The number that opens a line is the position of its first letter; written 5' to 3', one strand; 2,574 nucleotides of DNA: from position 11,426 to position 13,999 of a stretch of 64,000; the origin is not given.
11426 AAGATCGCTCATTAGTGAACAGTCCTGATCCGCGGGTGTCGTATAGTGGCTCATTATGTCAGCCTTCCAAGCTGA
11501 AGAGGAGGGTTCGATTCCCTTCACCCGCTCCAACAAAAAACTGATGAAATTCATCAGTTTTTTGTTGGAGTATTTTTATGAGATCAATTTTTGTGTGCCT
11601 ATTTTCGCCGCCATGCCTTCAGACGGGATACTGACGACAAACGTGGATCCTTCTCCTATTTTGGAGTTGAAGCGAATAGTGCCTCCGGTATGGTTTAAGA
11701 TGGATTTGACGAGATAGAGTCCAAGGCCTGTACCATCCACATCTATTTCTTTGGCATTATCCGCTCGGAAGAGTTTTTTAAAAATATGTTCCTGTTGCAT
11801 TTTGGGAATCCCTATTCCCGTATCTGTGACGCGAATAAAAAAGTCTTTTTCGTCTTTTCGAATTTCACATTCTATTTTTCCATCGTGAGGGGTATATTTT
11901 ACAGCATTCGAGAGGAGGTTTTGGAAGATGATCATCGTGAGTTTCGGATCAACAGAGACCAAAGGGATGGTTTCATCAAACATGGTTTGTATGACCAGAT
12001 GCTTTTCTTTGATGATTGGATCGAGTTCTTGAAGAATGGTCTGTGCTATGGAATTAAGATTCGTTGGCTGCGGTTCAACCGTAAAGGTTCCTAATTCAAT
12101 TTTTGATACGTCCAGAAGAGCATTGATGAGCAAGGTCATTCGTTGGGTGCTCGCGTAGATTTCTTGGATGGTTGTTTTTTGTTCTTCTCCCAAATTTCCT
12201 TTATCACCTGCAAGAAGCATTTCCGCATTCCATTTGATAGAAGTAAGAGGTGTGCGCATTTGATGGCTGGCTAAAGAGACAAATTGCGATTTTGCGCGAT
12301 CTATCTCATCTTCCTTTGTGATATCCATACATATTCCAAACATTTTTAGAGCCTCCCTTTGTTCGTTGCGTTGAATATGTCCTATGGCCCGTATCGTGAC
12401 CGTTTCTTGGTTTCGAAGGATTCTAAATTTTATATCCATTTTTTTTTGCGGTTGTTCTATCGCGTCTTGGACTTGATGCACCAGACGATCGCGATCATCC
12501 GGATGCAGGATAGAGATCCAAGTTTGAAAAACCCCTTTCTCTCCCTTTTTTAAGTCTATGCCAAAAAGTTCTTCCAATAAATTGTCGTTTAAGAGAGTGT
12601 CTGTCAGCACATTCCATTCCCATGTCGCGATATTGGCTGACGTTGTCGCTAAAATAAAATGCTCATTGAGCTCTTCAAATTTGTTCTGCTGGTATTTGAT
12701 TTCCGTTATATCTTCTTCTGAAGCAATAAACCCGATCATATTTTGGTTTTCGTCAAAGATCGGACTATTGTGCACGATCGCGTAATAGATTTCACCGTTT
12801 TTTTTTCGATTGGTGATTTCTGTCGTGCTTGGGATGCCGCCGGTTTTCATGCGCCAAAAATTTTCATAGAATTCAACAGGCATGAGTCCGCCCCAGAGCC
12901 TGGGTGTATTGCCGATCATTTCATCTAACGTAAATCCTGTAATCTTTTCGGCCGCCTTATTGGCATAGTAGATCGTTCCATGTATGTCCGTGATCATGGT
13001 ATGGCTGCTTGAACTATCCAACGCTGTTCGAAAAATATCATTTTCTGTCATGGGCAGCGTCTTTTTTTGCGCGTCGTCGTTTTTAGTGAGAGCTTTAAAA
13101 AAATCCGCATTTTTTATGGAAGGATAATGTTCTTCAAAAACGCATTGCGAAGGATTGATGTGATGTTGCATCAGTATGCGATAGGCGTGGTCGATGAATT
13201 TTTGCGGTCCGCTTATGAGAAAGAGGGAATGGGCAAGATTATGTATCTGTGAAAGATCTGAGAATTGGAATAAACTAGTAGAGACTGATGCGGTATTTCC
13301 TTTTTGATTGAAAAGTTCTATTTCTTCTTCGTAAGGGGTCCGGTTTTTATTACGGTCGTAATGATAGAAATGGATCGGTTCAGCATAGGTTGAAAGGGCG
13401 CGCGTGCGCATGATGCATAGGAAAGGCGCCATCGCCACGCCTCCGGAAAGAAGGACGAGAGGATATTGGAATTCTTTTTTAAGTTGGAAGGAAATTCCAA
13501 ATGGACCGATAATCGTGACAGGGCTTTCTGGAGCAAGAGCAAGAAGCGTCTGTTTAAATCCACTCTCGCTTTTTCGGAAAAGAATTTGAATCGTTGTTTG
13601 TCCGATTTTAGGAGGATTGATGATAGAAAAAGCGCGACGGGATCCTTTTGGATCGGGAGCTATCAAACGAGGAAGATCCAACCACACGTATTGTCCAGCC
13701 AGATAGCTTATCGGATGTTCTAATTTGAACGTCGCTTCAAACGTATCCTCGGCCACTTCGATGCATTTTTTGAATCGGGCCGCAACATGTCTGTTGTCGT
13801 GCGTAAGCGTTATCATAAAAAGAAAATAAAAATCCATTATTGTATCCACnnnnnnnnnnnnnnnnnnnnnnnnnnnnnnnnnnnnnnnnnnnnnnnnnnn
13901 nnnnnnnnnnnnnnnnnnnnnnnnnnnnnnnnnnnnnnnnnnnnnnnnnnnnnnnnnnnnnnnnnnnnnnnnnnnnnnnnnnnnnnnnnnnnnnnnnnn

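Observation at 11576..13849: Soluble histidine kinase with an N-terminal ferredoxin-NADP-reductase-like flavin module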

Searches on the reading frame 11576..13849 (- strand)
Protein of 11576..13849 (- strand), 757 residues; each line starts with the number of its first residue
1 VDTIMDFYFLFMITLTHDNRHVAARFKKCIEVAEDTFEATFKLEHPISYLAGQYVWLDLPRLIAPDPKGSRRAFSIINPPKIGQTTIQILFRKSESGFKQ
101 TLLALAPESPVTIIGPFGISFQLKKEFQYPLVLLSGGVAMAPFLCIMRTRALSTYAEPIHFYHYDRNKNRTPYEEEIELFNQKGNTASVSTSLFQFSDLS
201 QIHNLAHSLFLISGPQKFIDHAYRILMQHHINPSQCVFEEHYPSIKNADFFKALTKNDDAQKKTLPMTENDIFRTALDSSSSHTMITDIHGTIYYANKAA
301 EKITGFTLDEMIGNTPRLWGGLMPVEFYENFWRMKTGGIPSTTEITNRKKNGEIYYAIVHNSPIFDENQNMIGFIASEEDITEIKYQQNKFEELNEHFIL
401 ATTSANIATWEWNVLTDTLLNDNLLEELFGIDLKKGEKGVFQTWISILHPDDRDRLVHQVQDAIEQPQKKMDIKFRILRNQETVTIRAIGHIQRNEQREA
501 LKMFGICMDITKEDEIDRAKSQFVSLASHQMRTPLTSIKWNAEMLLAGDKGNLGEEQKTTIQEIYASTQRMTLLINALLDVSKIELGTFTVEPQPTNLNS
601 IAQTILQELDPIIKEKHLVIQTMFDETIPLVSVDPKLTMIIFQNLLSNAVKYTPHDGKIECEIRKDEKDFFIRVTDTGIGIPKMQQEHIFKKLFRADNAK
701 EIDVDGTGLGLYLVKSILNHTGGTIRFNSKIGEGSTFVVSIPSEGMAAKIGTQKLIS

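Call 3: search_protein_families(library=pfam, proteins=[window:11576-13849:-], max_evalue=1)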
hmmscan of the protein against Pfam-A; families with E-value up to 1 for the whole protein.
window:11576-13849:- (757 aa): 11 families
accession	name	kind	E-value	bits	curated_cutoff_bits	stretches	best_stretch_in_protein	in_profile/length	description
PF02518.31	HATPase_c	-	6.8e-26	91.3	26.4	1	635-743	3-109/111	Histidine kinase-, DNA gyrase B-, and HSP90-like ATPase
PF08447.18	PAS_3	-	4.2e-20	72.3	25.6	2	425-506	8-88/89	PAS fold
PF00512.31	HisKA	-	1.1e-17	64.3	26.9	1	519-586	1-65/66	His Kinase A (phospho-acceptor) domain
PF13426.13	PAS_9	-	8.6e-16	58.5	27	1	284-383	4-103/103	PAS domain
PF00989.32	PAS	-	1.3e-13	51.4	22.6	1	273-376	3-108/113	PAS fold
PF08448.16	PAS_4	-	5.7e-10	39.9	23.1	1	277-383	1-107/110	PAS fold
PF13581.12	HATPase_c_2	-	0.00023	21.6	27.4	1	645-720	39-111/127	Histidine kinase-like ATPase domain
PF14501.12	HATPase_c_5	-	0.0017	18.6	22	1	639-730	7-91/102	GHKL domain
PF13188.13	PAS_8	-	0.0018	18.6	21.8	1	273-320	3-48/65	PAS domain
PF00175.26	NAD_binding_1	-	0.14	13.3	22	1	133-186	1-55/109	Oxidoreductase NAD-binding domain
PF00334.24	NDK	-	0.17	12.2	27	1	216-256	22-62/135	Nucleoside diphosphate kinase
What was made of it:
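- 12332..12577 (-): PAS2 (PAS_3). call 3
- On HisKA-type (class I) sensor histidine kinase: HisKA 1.1e-17 and HATPase_c 6.8e-26 (call 3).
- Checked: Pfam finds PAS at 273-383, PAS_3 at 425-506, HisKA at 519-586 and HATPase_c at 635-743 (call 3).
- NAD_binding_1 is below the Pfam cutoff (call 3).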

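Call 4: search_protein_families(library=ncbifam, proteins=[window:11576-13849:-], max_evalue=1)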
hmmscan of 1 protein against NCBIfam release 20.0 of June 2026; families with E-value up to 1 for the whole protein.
window:11576-13849:- (757 aa): 108 families (the best 25 are shown)
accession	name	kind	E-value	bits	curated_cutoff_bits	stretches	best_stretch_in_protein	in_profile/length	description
NF046044.1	PnpS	equivalog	9.8e-64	215.8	400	2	454-742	107-390/390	two-component system histidine kinase PnpS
NF033092.0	HK_WalK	equivalog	3.6e-57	194.3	725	1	466-742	320-593/594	cell wall metabolism sensor histidine kinase WalK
TIGR02966.1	phoR_proteo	equivalog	2.7e-54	184.4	334.2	1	462-740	62-332/333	phosphate regulon sensor histidine kinase PhoR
NF047874.1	MASE3_PAS_HK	subfamily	1.9e-51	175.7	560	2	469-747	349-629/655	MASE3 domain-containing sensor histidine kinase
TIGR02956.1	TMAO_torS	equivalog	5.7e-42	143.9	676.5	1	514-744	458-683/967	TMAO reductase system sensor histidine kinase/response regulator TorS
NF041735.1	hist_kin_RppB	equivalog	1.9e-41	142.3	400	1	520-742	216-438/438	two-component system sensor histidine kinase RppB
NF045911.1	TCSHisKinNblS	equivalog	1.6e-40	139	1000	1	448-740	315-617/621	two-component system sensor histidine kinase NblS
NF008302.0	PRK11091.1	equivalog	2.9e-40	138.2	838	2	484-748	242-510/779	aerobic respiration two-component sensor histidine kinase ArcB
NF008468.0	PRK11360.1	equivalog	8.6e-40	136.7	646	2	454-744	321-609/616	two-component system sensor histidine kinase AtoS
NF045595.1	HK_scytonemin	equivalog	1.8e-39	135.7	865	1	515-742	410-634/637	scytonemin biosynthesis sensor histidine kinase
NF047465.1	hybrid_HK_LvrA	exception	2.3e-39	135.1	1200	1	514-744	196-423/819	hybrid histidine kinase/response regulator LvrA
NF033093.1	HK_VicK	exception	3.1e-39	134.9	680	1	479-745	168-437/448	cell wall metabolism sensor histidine kinase VicK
NF041880.1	EPS_EpsF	equivalog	5.7e-39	133.9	900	2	445-742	191-492/492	response regulator EpsF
NF041832.1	near_NosP_CTERM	subfamily_domain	1.2e-38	133.2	400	1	517-746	4-228/370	NahK/ErcS family hybrid sensor histidine kinase/response regulator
NF040691.1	MtrAB_MtrB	equivalog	1.8e-38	132.8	450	1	509-744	260-493/507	MtrAB system histidine kinase MtrB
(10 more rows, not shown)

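Call 37: find_encoding_contigs(protein=window:11576-13837:-, flank=3000, max_places=4)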
Protein window:11576-13837:- (753 aa): 2 contigs read that carry it; 2 places shown.
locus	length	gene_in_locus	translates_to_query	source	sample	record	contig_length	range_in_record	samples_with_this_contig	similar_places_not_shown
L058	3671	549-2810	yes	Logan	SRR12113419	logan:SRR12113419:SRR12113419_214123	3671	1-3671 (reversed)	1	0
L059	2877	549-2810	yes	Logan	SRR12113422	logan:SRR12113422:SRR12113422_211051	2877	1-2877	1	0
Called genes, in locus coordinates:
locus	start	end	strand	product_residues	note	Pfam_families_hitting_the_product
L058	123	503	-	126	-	PF00072:Response_reg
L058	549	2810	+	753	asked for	PF05131:Pep3_Vps18 (faint), PF00989:PAS, PF08448:PAS_4, PF13426:PAS_9, PF08447:PAS_3, PF00512:HisKA, PF02518:HATPase_c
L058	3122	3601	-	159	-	PF02075:RuvC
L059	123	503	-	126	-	PF00072:Response_reg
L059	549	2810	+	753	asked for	PF05131:Pep3_Vps18 (faint), PF00989:PAS, PF08448:PAS_4, PF13426:PAS_9, PF08447:PAS_3, PF00512:HisKA, PF02518:HATPase_c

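Call 49: find_homologous_proteins(query=window:11576-13837:-, max_evalue=1e-60)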
Query window:11576-13837:- (753 aa): 90 proteins with E <= 1e-60 among 7395 candidates.
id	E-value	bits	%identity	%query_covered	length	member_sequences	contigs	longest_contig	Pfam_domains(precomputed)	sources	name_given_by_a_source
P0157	0.0e+0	1700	100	99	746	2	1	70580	PF08447.19,PF13426.14,PF08448.17,PF02518.32,PF00512.32,PF05131.21,PF00989.32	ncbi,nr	ncbi:PAS domain S-box protein [Candidatus Uhrbacteria bacterium]|nr:PAS domain S-box protein [Candid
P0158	2.8e-191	656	43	98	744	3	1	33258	PF08447.19,PF13426.14,PF08448.17,PF02518.32,PF00512.32,PF00989.32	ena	-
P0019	4.1e-189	648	43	98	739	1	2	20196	PF08447.19,PF13426.14,PF13188.14,PF08448.17,PF02518.32,PF00512.32,PF00989.32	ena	-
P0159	9.8e-175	601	41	96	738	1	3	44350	PF08447.19,PF13426.14,PF13188.14,PF08448.17,PF02518.32,PF00512.32,PF00989.32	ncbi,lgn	-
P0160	2.2e-173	596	35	68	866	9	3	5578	PF08447.19,PF13426.14,PF13188.14,PF08448.17,PF02518.32,PF00512.32,PF00989.32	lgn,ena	-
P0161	4.3e-173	595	40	54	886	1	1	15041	PF08447.19,PF13426.14,PF13188.14,PF00175.27,PF08448.17,PF02518.32,PF00512.32,PF00989.32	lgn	-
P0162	3.7e-170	586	40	98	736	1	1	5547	PF08447.19,PF13426.14,PF00175.27,PF08448.17,PF02518.32,PF00512.32,PF00989.32,PF00970.31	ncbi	-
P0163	7.6e-170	585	40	98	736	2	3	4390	PF08447.19,PF13426.14,PF00175.27,PF08448.17,PF02518.32,PF00512.32,PF00989.32,PF00970.31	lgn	-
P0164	1.4e-169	584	40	98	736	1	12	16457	PF08447.19,PF13426.14,PF08448.17,PF02518.32,PF00512.32,PF00989.32,PF00970.31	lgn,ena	-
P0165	3.8e-167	576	40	97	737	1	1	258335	PF08447.19,PF13426.14,PF13581.13,PF08448.17,PF02518.32,PF00512.32,PF00989.32,PF00970.31,PF14501.13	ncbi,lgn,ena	-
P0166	5.1e-165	569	39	98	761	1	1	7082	PF08447.19,PF13426.14,PF13188.14,PF00175.27,PF08448.17,PF02518.32,PF00512.32,PF00989.32,PF00970.31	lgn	-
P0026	1.6e-158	547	37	98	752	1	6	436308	PF08447.19,PF13426.14,PF13188.14,PF00175.27,PF08448.17,PF02518.32,PF00512.32,PF00989.32,PF00970.31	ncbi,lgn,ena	-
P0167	2.0e-149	517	40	98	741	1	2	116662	PF08447.19,PF13426.14,PF13188.14,PF08448.17,PF02518.32,PF00512.32,PF00989.32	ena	-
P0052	1.1e-148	515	39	95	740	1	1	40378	PF08447.19,PF13426.14,PF13188.14,PF00175.27,PF08448.17,PF02518.32,PF00512.32,PF00989.32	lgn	-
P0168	2.8e-148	513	36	97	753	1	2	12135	PF08447.19,PF13426.14,PF13188.14,PF00175.27,PF08448.17,PF02518.32,PF00512.32,PF00989.32,PF14501.13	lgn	-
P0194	1.2e-101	359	37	48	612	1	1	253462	PF08447.19,PF13426.14,PF13188.14,PF00175.27,PF08448.17,PF02518.32,PF00512.32,PF00989.32,PF00970.31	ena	-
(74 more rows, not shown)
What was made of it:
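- The identical 753-aa ORF occurs on two independent Logan assemblies and on a 70.6-kb NCBI contig (calls 37, 49).
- Tried and rejected: Rejected (calls 37, 49).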

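Call 52: find_encoding_contigs(protein=P0165, flank=8000, max_places=1)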
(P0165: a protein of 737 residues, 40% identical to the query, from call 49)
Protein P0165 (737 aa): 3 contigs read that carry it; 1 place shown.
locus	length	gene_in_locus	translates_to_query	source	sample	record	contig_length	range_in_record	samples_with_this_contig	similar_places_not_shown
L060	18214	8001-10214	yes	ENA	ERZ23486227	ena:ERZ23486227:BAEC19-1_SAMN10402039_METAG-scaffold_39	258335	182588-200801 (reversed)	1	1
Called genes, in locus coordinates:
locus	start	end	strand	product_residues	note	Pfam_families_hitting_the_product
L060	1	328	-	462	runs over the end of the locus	PF02689:Herpes_Helicase (faint), PF05970:PIF1, PF13604:AAA_30, PF13245:AAA_19, PF13401:AAA_22 (weak), PF21530:Pif1_2B_dom (faint)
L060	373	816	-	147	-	PF02661:Fic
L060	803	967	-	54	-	-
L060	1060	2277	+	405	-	PF13365:Trypsin_2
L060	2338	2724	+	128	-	PF00072:Response_reg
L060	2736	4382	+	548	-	PF05157:MshEN (weak), PF00437:T2SSE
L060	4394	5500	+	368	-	PF00482:T2SSF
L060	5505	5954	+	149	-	PF07963:N_methyl (weak)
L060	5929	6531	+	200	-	-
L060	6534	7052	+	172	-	-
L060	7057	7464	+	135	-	-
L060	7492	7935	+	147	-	PF07963:N_methyl (weak)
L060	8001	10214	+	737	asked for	PF00970:FAD_binding_6 (faint), PF00989:PAS, PF08447:PAS_3 (weak), PF08448:PAS_4, PF13426:PAS_9, PF08447:PAS_3, PF00512:HisKA, PF02518:HATPase_c, +2 more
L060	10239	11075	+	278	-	-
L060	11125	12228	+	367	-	-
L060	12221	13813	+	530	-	PF02543:Carbam_trans_N, PF16861:Carbam_trans_C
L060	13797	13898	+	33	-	-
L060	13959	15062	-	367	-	PF00586:AIRS, PF02769:AIRS_C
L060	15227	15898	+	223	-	PF00551:Formyl_trans_N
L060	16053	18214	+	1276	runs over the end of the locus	PF18076:FGAR-AT_N, PF18072:FGAR-AT_linker, PF02769:AIRS_C, PF22689:FGAR-AT_PurM_N-like, PF02769:AIRS_C, PF13507:GATase_5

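Call 55: find_encoding_contigs(protein=P0194, flank=8000, max_places=1)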
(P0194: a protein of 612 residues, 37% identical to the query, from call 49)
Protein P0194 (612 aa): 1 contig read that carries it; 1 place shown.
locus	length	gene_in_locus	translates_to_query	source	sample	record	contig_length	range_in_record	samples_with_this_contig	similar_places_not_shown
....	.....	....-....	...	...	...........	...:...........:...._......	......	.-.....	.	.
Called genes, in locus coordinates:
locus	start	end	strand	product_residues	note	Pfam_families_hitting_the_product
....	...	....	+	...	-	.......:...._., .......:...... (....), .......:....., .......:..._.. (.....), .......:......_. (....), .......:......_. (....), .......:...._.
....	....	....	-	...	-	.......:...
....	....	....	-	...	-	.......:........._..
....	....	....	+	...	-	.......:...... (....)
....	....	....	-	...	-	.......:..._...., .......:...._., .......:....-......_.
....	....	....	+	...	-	-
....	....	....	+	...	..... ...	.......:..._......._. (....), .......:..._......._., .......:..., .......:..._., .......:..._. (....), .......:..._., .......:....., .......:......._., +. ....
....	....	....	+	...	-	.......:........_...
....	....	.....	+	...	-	-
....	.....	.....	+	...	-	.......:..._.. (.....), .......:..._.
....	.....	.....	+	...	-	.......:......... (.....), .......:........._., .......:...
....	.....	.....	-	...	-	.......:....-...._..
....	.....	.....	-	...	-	-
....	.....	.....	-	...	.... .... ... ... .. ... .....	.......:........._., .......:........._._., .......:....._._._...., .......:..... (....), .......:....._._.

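Call 67: predict_structure(alignment_id=A4)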
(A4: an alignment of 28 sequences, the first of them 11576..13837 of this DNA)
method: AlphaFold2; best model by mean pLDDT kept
length: 753 residues; sequences in the alignment: 28
mean_pLDDT: 83.2   pTM: 0.53
mean pLDDT of the five models: 83.2, 83.0, 81.4, 81.0, 79.9
residues with pLDDT >= 90: 230; 70-90: 449; 50-70: 44; < 50: 30
segments of 3 or more residues with pLDDT < 50: 1-14, 252-259, 749-753
pLDDT, mean of each block of 10 residues (from residue 1): 29 65 96 96 87 92 88 88 94 94 95 77 81 90 82 86 87 81 88 88 90 89 88 77 57 45 65 84 78 87 83 56 68 80 80 86 80 87 86 82 90 88 88 83 88 88 84 85 92 88 91 78 77 84 82 83 78 77 79 92 89 93 88 91 92 95 89 92 87 83 84 87 92 92 67 37
secondary structure, 60 per line:
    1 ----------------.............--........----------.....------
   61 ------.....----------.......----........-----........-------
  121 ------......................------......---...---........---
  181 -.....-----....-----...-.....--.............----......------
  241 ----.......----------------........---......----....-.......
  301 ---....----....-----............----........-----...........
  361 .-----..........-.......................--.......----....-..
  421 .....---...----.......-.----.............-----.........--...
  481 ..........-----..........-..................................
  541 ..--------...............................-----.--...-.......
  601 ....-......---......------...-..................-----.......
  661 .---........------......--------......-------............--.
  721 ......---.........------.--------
elements in order (helices of 4 or more, strands of 3 or more residues): E17-29 E32-39 E50-54 E67-71 E82-88 H93-100 E106-113 E127-132 H133-148 E155-160 H170-177 E182-186 H192-195 E205-209 H212-224 E232-234 H245-251 H268-275 E279-284 E289-292 H294-300 H304-307 H312-315 H321-332 E337-344 E350-361 E367-376 H378-400 E403-409 E414-417 H419-425 H436-442 H449-461 E467-475 E478-490 E496-505 H507-542 H551-581 E590-592 H594-604 H606-611 E615-620 E627-629 H631-648 E654-661 E665-672 H679-684 H693-698 H706-717 E720-726 E730-738
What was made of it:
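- On HisKA-type (class I) sensor histidine kinase: Two DHp helices and the CA fold are modelled (call 67).
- No confident FNR-PAS interface is modelled (call 67).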
